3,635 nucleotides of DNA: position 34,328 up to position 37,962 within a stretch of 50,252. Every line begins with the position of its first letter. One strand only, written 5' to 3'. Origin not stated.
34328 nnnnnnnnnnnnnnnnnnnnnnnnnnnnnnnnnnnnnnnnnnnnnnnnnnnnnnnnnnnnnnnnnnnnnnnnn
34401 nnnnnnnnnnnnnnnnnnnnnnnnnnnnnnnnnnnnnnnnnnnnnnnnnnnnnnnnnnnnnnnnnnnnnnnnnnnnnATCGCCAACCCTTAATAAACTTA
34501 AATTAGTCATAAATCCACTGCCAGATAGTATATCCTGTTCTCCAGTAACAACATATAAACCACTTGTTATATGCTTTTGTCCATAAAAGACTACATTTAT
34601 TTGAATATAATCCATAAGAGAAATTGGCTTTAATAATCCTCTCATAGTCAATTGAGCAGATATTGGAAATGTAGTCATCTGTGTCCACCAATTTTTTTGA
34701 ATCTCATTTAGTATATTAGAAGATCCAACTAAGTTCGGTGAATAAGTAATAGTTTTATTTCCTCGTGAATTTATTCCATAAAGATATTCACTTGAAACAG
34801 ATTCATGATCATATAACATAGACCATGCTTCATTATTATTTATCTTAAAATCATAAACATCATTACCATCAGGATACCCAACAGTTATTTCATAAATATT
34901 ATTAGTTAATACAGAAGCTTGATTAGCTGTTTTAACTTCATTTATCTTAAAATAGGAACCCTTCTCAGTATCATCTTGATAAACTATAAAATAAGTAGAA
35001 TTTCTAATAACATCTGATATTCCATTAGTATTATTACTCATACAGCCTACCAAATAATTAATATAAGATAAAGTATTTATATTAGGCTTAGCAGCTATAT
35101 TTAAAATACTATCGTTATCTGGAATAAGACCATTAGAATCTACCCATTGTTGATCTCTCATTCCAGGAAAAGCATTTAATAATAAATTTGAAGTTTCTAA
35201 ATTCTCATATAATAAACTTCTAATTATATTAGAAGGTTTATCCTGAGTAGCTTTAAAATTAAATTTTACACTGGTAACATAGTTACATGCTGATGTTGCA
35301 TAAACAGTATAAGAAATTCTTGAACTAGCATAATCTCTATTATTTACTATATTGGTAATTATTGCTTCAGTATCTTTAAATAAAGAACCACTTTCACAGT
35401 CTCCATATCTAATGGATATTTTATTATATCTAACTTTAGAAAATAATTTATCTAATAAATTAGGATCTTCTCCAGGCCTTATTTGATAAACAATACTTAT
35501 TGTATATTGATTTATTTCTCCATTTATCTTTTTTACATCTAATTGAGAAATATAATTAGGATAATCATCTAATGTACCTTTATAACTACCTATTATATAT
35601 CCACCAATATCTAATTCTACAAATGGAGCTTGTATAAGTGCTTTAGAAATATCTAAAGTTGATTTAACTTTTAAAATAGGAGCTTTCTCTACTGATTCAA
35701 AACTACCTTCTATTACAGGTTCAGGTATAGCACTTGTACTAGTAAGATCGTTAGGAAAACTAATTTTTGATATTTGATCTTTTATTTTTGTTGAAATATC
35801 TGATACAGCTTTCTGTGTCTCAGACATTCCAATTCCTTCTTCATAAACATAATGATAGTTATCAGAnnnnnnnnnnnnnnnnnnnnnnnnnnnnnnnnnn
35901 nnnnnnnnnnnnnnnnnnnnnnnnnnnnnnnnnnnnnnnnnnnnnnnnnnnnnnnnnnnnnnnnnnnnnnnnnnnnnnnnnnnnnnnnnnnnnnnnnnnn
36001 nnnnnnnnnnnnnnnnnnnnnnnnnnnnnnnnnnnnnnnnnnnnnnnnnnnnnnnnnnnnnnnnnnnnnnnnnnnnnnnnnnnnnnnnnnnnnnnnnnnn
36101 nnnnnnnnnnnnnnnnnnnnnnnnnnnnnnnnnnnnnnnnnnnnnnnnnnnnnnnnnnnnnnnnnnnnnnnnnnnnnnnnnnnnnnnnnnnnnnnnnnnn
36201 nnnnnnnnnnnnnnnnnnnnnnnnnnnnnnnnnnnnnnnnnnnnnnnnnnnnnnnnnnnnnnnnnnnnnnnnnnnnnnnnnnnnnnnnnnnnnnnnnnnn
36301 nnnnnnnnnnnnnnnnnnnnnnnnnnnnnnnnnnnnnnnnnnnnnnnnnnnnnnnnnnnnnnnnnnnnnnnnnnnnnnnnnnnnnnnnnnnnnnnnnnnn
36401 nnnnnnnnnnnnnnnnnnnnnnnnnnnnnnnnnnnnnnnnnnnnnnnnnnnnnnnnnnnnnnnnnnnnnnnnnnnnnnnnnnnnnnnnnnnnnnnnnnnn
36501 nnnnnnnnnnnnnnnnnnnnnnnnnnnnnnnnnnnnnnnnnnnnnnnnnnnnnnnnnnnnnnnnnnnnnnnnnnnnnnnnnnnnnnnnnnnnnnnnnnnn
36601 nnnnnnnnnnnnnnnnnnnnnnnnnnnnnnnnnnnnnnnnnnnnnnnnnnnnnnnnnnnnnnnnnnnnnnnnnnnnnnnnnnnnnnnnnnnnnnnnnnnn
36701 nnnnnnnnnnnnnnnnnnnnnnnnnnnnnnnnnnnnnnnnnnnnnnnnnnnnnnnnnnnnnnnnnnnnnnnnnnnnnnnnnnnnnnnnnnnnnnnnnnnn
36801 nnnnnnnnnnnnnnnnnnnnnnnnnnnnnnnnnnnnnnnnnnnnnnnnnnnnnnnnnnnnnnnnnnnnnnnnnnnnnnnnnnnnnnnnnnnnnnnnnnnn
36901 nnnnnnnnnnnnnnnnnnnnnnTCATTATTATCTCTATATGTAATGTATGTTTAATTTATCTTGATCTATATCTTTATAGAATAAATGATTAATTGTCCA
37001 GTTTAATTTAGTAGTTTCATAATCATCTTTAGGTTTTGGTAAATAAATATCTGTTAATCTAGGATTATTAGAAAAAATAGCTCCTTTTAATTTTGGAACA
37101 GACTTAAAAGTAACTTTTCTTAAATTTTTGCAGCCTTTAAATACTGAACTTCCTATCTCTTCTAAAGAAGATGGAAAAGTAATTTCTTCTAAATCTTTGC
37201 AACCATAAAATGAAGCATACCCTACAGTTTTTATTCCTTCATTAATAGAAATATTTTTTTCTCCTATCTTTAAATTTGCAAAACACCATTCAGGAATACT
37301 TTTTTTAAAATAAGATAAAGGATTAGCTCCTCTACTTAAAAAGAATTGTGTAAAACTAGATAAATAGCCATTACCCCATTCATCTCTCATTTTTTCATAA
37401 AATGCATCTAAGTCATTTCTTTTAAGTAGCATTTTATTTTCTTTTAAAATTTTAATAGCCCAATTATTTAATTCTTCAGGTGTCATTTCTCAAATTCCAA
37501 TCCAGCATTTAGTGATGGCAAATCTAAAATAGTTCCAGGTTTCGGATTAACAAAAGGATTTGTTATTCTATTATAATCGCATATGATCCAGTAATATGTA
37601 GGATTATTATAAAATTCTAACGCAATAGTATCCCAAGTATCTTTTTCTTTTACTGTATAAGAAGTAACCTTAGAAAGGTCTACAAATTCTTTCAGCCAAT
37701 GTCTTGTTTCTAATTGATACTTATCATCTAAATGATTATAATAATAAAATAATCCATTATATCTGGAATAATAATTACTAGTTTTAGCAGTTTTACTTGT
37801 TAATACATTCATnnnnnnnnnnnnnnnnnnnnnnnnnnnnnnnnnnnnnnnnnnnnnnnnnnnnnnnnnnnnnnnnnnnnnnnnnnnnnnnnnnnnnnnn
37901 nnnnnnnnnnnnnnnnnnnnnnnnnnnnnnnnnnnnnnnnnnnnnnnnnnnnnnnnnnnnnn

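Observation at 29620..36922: Three tandem, translationally coupled hub paralogues with different enzymatic heads: a possible heterotrimeric baseplate hub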

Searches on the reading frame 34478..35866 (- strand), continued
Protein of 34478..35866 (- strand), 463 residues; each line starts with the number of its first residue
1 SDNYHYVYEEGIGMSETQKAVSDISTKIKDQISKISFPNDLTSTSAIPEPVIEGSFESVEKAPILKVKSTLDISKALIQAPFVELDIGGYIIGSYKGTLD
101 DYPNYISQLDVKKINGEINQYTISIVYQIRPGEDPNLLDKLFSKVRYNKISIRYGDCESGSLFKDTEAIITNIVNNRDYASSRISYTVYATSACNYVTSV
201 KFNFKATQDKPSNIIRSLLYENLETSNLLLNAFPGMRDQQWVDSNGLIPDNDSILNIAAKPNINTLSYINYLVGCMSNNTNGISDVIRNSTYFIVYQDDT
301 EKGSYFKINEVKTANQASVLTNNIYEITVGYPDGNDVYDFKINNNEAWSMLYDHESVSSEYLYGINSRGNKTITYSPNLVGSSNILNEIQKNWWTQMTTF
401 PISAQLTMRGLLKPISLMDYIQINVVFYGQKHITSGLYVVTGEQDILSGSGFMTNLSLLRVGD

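Call 54: find_encoding_contigs(protein=P0048, flank=10000, max_places=1)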
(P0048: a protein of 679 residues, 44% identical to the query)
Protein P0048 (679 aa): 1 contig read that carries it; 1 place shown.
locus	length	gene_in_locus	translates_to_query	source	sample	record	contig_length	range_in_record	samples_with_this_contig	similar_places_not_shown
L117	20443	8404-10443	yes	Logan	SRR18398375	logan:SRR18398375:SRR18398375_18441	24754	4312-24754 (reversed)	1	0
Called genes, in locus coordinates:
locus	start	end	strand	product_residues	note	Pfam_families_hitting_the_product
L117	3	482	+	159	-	?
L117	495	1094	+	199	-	-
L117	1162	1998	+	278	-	-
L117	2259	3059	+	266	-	PF12322:T4_baseplate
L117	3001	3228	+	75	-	-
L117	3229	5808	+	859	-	-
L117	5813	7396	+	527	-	-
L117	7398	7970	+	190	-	-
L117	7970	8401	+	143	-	-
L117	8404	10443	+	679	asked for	PF05257:CHAP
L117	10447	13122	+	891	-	PF13529:Peptidase_C39_2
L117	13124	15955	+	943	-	PF18013:Phage_lysozyme2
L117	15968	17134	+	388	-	-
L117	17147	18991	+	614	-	PF09479:Flg_new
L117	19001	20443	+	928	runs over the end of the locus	PF13306:LRR_5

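Call 55: find_encoding_contigs(protein=P0037, flank=10000, max_places=1)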
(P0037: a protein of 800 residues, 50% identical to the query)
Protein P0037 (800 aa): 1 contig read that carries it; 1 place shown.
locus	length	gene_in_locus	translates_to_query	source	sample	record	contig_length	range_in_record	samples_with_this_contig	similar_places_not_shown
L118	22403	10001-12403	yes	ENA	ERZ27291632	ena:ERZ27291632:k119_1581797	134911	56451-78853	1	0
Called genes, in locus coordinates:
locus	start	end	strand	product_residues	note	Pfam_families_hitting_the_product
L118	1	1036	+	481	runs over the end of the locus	-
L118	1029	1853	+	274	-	-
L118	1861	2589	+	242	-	-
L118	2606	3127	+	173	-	-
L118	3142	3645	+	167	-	-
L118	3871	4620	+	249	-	PF12322:T4_baseplate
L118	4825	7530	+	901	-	-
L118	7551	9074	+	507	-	-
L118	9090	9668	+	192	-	-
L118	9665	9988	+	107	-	PF01476:LysM (weak)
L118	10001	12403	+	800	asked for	PF01832:Glucosaminidase, PF01551:Peptidase_M23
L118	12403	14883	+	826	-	PF18013:Phage_lysozyme2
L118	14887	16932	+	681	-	PF01551:Peptidase_M23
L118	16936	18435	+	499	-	-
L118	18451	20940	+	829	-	PF09479:Flg_new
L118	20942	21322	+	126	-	-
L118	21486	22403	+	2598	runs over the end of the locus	-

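Call 56: find_encoding_contigs(protein=P0041, flank=10000, max_places=1)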
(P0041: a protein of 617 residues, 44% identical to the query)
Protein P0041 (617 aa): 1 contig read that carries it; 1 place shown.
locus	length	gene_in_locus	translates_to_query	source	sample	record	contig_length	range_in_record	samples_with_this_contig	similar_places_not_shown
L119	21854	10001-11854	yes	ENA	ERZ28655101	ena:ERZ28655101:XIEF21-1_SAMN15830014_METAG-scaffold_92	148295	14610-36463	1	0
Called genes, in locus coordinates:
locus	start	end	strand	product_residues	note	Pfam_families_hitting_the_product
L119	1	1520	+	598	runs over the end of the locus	-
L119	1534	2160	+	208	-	-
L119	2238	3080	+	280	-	-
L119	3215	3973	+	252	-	PF12322:T4_baseplate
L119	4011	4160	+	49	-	-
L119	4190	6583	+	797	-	-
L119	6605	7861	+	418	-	-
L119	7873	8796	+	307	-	-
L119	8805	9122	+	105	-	-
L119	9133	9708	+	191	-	-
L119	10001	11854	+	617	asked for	PF05257:CHAP (faint)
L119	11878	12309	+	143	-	-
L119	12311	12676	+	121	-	-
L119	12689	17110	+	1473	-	-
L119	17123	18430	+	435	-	-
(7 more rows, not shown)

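Call 76: search_protein_families(library=pfam, proteins=[L001:4636-5271:+, L001:1825-2199:+, L001:10228-11382:+, L118:16936-18435:+, L002:11227-11931:+], max_evalue=0.01)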
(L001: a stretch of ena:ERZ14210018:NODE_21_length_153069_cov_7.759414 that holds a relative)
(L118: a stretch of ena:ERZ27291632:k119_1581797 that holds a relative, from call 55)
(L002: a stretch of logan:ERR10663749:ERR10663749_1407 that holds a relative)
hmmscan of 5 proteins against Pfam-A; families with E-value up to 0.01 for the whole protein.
L001:4636-5271:+ (211 aa): 0 families

L001:1825-2199:+ (124 aa): 2 families
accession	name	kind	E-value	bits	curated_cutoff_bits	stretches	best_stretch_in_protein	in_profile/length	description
PF01476.26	LysM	-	0.00036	20.9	20.9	1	64-111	1-43/43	LysM domain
PF11246.14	Phage_gp53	-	0.0071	16.5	21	1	50-99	34-83/200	Base plate wedge protein 53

L001:10228-11382:+ (384 aa): 0 families

L118:16936-18435:+ (499 aa): 1 family
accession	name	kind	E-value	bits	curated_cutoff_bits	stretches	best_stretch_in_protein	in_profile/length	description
PF04717.18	Phage_base_V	-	0.0021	18.8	23.8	1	54-78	51-75/75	Type VI secretion system/phage-baseplate injector OB domain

L002:11227-11931:+ (234 aa): 7 families
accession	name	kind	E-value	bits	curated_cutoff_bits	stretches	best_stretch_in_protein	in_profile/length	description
PF07889.17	DUF1664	-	0.0034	17.9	34.6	1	116-201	38-120/124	Protein of unknown function (DUF1664)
PF05615.18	THOC7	-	0.0045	17.7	28.7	0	112-198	38-123/136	Tho complex subunit 7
PF19111.5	DUF5798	-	0.0059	17.2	27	0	151-200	5-54/89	Family of unknown function (DUF5798)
PF06419.17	COG6_N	-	0.0073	16.9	27.4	0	130-202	15-81/114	Conserved oligomeric complex COG6, N-terminal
PF06103.16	DUF948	-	0.0082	16.7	37.2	0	142-200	21-79/89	Bacterial protein of unknown function (DUF948)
PF06160.17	EzrA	-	0.0086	14.9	39.6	0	123-200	355-432/557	Septation ring formation regulator, EzrA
PF12325.13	TMF_TATA_bd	-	0.0088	16.6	29.1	0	127-203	13-85/115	TATA element modulatory factor 1 TATA binding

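Call 81: fold_search(model_id=the predicted structure, library=viral)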
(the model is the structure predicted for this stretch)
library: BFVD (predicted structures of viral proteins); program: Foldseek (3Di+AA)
matches with E <= 10: 1081; with E <= 0.001: 351
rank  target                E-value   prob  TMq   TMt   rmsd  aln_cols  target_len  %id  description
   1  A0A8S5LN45            1.4e-41  1.00  0.65  0.37  14.1       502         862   36  Peptidoglycan hydrolase [Siphoviridae sp. ctsf32]
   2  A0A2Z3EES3            2.2e-19  1.00  0.46  0.40  26.9       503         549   15  (no name in the UniProt tables at hand)
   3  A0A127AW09            4.1e-17  1.00  0.48  0.56   8.2       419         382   15  Baseplate protein [Bacillus phage SP-15]
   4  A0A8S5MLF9            1.0e-16  1.00  0.29  0.55   9.2       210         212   36  Uncharacterized protein [Siphoviridae sp. ctrpg19]
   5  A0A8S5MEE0            1.7e-16  1.00  0.47  0.39  11.7       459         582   11  Uncharacterized protein [Siphoviridae sp. ctYh54]
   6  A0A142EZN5            1.2e-15  1.00  0.47  0.50   8.5       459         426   12  (no name in the UniProt tables at hand)
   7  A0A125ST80            1.3e-15  1.00  0.44  0.48  11.4       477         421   11  (no name in the UniProt tables at hand)
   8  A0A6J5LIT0            3.3e-15  1.00  0.42  0.44  11.1       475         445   11  Uncharacterized protein [uncultured Caudovirales phage]
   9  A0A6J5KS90            6.8e-15  1.00  0.46  0.48   9.6       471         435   14  Uncharacterized protein [uncultured Caudovirales phage]
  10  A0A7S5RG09            1.0e-14  1.00  0.47  0.57   9.0       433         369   10  (no name in the UniProt tables at hand)
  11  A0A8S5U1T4            1.9e-14  1.00  0.38  0.42   9.7       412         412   11  43 kDa tail protein [Siphoviridae sp. ctdHi7]
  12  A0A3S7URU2            2.0e-14  1.00  0.43  0.46  22.2       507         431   13  (no name in the UniProt tables at hand)
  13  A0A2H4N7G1            2.6e-14  1.00  0.47  0.51   8.4       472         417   14  (no name in the UniProt tables at hand)
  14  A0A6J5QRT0            2.6e-14  1.00  0.40  0.44  11.4       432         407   14  COG3500 Phage protein D [uncultured Caudovirales phage]
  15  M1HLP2                3.6e-14  1.00  0.44  0.45   9.5       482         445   11  (no name in the UniProt tables at hand)
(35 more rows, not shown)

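Call 87: search_protein_representatives(alignment_id=A3)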
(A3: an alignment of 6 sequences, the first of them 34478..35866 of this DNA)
Query: 6 sequences, 461 profile positions. Proteins with E-value up to 0.001 (for the whole library): 506; up to 1e-10: 357; up to 1e-30: 233. The best 150 are listed.
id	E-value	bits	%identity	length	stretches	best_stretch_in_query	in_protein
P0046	2.0e-210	715.9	-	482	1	1-460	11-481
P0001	1.4e-193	660.4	-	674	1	1-459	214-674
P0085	8.6e-193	657.8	-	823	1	1-459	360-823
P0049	2.5e-188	643.1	-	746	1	1-460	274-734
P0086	2.2e-179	613.6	-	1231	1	1-459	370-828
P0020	4.2e-178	609.4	-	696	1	1-460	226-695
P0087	4.8e-172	589.4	-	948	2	1-274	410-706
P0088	1.1e-170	584.9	-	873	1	1-460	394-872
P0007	2.2e-167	574.1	-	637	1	4-459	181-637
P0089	6.4e-167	572.5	-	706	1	1-459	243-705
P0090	3.8e-166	570.0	-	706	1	1-459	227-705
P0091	1.2e-163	561.8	-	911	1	1-460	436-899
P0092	9.0e-163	558.9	-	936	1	1-459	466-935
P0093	9.8e-162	555.4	-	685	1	2-459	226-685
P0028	1.1e-160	552.0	-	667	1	1-459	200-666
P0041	1.9e-133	462.2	-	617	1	38-460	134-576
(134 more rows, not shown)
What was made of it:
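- On gp27 / Mu gp44 / gpD-type baseplate hub (structural superfamily): This is a separate sequence family with 506 cluster representatives (call 87).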

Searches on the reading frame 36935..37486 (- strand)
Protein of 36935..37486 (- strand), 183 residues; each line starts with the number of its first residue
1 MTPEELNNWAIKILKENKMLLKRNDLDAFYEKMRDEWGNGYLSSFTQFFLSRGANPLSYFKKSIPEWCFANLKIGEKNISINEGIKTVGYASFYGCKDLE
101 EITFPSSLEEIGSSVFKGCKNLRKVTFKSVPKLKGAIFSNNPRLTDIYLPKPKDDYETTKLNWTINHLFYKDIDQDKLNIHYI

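Call 8: search_protein_families(library=pfam, proteins=[window:36935-37486:-], max_evalue=0.01)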
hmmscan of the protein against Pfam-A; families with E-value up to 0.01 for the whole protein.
window:36935-37486:- (183 aa): 1 family
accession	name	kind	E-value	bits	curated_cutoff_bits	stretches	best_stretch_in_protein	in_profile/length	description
PF13306.12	LRR_5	-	2.1e-18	66.9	27.7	1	62-151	1-88/127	BspA type Leucine rich repeat region (6 copies)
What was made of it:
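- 36935..37486 (-): BspA-type leucine-rich-repeat ORF (183 aa) inserted between the LysM gene and hub A. Most relatives lack it, so it is not a conserved part of the hub set. Pfam LRR_5 E 2.1e-18: call 8.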

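Call 9: search_protein_families(library=phrogs, proteins=[window:36935-37486:-], max_evalue=0.001)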
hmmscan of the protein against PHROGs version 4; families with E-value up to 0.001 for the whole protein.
window:36935-37486:- (183 aa): 2 families
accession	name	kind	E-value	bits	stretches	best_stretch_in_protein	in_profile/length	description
phrog_35892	-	unknown function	2.6e-09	36.3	1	62-152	543-633/1181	-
phrog_18805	-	unknown function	9e-06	25.8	1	77-122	259-356/457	-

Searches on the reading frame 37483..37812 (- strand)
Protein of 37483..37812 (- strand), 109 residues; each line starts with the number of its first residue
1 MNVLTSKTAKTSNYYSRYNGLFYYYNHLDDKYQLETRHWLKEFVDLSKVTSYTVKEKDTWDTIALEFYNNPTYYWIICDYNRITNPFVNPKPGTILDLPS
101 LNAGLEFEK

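Call 8: search_protein_families(library=pfam, proteins=[window:37483-37812:-], max_evalue=0.01)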
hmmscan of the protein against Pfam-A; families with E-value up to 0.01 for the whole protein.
window:37483-37812:- (109 aa): 2 families
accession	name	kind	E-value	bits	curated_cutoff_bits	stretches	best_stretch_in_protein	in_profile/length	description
PF01476.26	LysM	-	3.8e-06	27.2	20.9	1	52-99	1-43/43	LysM domain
PF11246.14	Phage_gp53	-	0.0071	16.5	21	1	38-88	34-84/200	Base plate wedge protein 53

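Call 9: search_protein_families(library=phrogs, proteins=[window:37483-37812:-], max_evalue=0.001)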
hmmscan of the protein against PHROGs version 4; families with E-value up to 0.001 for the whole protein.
window:37483-37812:- (109 aa): 3 families
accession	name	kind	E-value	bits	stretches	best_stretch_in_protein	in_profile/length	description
phrog_232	-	tail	5.7e-08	33.8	1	48-87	46-85/296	baseplate wedge subunit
phrog_7145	-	tail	6.4e-08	33.7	1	16-102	6-95/108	baseplate wedge subunit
phrog_46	-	tail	0.00085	20.3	0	48-101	6-61/130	baseplate hub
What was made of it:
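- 37483..37812 (-): LysM baseplate protein (109 aa; like gp53, XkdP, gpX or A-1(L) gp16). It is a single-copy hub-binding partner found upstream of the hub genes in both three-hub and single-hub loci. Pfam LysM E 3.8e-6 and PHROG baseplate wedge subunit: calls 8, 9.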
